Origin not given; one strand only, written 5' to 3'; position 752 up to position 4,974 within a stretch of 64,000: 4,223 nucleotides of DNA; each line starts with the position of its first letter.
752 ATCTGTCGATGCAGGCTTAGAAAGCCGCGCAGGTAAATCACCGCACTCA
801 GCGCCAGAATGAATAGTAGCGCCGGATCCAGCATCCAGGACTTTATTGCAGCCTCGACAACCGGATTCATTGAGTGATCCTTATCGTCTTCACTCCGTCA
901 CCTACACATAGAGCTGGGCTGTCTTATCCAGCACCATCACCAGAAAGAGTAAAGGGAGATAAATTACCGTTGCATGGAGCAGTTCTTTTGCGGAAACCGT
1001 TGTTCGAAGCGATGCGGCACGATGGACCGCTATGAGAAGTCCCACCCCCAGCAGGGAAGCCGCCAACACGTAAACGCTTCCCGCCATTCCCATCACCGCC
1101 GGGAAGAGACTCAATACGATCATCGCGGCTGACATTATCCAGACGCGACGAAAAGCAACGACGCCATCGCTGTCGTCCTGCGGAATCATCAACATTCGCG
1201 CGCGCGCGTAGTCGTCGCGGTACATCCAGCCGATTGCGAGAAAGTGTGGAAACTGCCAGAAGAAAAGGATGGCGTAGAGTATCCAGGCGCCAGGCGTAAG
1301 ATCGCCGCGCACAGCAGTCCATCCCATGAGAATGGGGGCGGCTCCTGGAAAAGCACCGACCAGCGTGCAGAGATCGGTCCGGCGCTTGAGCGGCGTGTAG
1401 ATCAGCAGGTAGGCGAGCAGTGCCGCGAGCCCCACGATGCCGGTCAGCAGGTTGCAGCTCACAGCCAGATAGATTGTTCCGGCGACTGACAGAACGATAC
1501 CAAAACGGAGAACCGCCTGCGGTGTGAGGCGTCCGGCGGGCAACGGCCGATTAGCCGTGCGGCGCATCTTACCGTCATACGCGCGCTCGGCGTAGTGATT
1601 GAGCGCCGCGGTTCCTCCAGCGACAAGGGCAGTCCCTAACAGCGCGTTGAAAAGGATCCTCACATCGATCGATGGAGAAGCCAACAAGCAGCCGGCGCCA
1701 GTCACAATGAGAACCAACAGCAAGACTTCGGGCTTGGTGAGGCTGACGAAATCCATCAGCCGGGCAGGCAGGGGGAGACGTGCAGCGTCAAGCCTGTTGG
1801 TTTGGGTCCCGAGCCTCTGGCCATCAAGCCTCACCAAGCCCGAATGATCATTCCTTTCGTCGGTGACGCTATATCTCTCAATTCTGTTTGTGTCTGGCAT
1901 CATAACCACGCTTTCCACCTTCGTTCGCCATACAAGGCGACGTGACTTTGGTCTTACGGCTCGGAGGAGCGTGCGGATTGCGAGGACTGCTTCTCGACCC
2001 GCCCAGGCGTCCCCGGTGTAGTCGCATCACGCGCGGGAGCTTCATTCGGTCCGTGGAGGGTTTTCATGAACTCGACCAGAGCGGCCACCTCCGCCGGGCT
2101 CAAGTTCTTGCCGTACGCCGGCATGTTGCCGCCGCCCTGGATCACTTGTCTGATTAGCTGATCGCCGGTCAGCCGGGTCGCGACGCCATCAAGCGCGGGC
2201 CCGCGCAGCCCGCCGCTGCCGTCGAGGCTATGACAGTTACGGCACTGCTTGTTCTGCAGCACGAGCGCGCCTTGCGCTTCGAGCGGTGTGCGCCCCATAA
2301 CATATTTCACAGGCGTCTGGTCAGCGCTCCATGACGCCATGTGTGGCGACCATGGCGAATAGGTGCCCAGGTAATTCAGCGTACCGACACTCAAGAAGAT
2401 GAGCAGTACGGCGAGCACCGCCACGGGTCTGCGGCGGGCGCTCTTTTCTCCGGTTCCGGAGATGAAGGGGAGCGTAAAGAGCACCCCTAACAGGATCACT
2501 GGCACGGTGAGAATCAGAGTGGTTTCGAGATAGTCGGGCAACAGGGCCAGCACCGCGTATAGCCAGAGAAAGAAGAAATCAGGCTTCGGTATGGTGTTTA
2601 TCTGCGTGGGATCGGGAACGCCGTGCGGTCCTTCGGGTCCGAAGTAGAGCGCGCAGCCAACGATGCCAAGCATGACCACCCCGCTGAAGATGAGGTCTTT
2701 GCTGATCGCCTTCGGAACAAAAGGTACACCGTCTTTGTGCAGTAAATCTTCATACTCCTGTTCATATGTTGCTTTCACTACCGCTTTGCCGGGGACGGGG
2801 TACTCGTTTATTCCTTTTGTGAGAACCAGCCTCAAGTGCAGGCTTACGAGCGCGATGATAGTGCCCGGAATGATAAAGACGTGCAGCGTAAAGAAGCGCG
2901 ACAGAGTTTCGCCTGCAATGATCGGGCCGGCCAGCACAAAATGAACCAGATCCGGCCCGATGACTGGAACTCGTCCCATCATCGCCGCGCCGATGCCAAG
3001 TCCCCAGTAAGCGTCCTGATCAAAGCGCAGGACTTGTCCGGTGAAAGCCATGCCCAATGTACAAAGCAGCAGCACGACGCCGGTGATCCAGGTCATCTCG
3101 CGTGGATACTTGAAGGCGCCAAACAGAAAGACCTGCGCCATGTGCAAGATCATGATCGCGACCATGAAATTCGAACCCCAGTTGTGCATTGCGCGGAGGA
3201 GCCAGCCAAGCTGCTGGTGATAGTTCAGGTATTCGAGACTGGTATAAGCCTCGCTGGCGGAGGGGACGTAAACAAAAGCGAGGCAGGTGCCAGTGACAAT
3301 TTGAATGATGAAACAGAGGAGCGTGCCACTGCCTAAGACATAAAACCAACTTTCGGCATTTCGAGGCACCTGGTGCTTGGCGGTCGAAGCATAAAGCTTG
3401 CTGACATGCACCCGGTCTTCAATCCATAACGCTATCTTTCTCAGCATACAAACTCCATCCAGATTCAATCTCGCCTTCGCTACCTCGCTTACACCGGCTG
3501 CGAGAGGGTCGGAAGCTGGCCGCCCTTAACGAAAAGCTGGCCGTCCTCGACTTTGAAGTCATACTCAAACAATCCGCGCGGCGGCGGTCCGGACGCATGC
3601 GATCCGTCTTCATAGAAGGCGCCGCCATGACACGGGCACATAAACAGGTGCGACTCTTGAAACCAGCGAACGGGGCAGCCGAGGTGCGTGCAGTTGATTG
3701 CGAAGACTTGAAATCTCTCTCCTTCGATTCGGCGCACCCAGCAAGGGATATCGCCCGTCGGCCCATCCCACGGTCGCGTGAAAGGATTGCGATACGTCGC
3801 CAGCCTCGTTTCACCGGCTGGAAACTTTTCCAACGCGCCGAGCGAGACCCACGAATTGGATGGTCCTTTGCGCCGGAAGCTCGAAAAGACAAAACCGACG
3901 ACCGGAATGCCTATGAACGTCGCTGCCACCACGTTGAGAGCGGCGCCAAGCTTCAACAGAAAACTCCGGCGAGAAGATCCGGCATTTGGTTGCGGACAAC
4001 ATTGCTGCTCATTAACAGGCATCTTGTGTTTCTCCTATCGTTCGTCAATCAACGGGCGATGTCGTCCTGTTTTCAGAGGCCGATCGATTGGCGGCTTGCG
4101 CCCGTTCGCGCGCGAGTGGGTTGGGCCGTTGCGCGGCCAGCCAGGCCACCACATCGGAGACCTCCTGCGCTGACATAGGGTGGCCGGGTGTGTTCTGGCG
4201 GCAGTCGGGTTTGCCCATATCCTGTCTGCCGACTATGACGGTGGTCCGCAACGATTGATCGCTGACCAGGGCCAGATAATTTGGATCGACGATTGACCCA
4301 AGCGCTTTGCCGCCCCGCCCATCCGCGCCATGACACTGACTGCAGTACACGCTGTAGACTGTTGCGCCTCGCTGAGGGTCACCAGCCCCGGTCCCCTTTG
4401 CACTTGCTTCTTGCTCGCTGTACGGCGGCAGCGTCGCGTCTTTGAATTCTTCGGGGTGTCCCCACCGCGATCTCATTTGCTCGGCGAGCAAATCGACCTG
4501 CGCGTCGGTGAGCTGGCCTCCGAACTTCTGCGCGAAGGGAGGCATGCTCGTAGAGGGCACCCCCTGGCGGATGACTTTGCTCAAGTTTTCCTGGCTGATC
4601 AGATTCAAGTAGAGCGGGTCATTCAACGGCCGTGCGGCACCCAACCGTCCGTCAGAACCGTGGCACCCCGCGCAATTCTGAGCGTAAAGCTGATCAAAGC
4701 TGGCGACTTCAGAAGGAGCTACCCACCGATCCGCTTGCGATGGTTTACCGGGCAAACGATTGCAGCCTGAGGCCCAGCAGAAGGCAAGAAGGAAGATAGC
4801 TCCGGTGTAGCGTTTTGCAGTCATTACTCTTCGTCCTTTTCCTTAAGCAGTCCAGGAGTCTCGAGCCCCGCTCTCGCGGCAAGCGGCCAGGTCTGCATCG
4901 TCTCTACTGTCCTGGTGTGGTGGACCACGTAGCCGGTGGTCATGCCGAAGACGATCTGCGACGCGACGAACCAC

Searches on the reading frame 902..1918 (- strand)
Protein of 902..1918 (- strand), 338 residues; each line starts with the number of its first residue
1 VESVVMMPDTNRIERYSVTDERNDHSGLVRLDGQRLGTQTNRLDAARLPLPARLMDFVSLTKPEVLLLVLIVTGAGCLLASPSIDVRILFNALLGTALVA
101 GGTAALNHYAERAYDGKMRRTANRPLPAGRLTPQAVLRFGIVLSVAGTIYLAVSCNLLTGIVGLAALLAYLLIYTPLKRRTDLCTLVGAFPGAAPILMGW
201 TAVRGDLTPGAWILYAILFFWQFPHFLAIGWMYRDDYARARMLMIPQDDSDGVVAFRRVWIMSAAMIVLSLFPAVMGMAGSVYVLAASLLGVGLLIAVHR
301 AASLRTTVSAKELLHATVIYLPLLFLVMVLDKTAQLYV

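Call 49: search_protein_families(library=pfam, proteins=[window:902-1918:-], max_evalue=0.00001)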
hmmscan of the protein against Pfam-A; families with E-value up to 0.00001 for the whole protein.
window:902-1918:- (338 aa): 1 family
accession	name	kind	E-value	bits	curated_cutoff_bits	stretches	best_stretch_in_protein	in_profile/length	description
PF01040.23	UbiA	-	2.3e-50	171.7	34.2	1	70-313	2-243/250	UbiA prenyltransferase family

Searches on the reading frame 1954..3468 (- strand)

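Call 49: search_protein_families(library=pfam, proteins=[window:1954-3468:-], max_evalue=0.00001)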
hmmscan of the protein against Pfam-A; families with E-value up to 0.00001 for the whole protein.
window:1954-3468:- (504 aa): 5 families
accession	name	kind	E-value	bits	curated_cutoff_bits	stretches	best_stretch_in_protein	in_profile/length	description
PF00033.24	Cytochrome_B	-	1.3e-46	159.2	27.2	1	40-215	11-185/189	Cytochrome b/b6/petB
PF13631.11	Cytochrom_B_N_2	-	2.9e-37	128.7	27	1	101-272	2-158/169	Cytochrome b(N-terminal)/b6/petB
PF13442.11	Cytochrome_CBB3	-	7.2e-13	49.1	27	1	406-468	11-68/68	Cytochrome C oxidase, cbb3-type, subunit III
PF00034.26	Cytochrom_C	-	9.8e-08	33.6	21.3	1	399-471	3-89/90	Cytochrome c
PF14358.11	DUF4405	-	5.6e-07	30.4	26.7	1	49-111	6-63/66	Domain of unknown function (DUF4405)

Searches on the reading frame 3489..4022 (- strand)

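Call 49: search_protein_families(library=pfam, proteins=[window:3489-4022:-], max_evalue=0.00001)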
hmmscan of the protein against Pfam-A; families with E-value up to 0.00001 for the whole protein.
window:3489-4022:- (177 aa): 1 family
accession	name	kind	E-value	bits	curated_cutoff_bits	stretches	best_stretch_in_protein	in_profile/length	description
PF00355.32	Rieske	-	1.3e-07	31.9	20.3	1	91-154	23-87/88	Rieske [2Fe-2S] domain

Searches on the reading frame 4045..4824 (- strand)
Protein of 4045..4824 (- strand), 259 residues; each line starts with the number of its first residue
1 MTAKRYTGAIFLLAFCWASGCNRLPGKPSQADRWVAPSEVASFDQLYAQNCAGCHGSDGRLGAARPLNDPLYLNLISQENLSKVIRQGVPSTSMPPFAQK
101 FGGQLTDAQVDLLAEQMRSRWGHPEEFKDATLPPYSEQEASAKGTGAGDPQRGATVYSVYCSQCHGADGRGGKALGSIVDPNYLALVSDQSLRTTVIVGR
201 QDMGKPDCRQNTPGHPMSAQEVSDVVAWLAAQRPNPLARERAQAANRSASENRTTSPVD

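Call 49: search_protein_families(library=pfam, proteins=[window:4045-4824:-], max_evalue=0.00001)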
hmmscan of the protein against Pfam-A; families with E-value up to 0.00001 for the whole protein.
window:4045-4824:- (259 aa): 2 families
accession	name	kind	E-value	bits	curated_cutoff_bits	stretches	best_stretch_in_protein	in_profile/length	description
PF13442.11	Cytochrome_CBB3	-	1.3e-18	67.5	27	2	41-114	4-65/68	Cytochrome C oxidase, cbb3-type, subunit III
PF00034.26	Cytochrom_C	-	6.7e-15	56.6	21.3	0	45-119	6-88/90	Cytochrome c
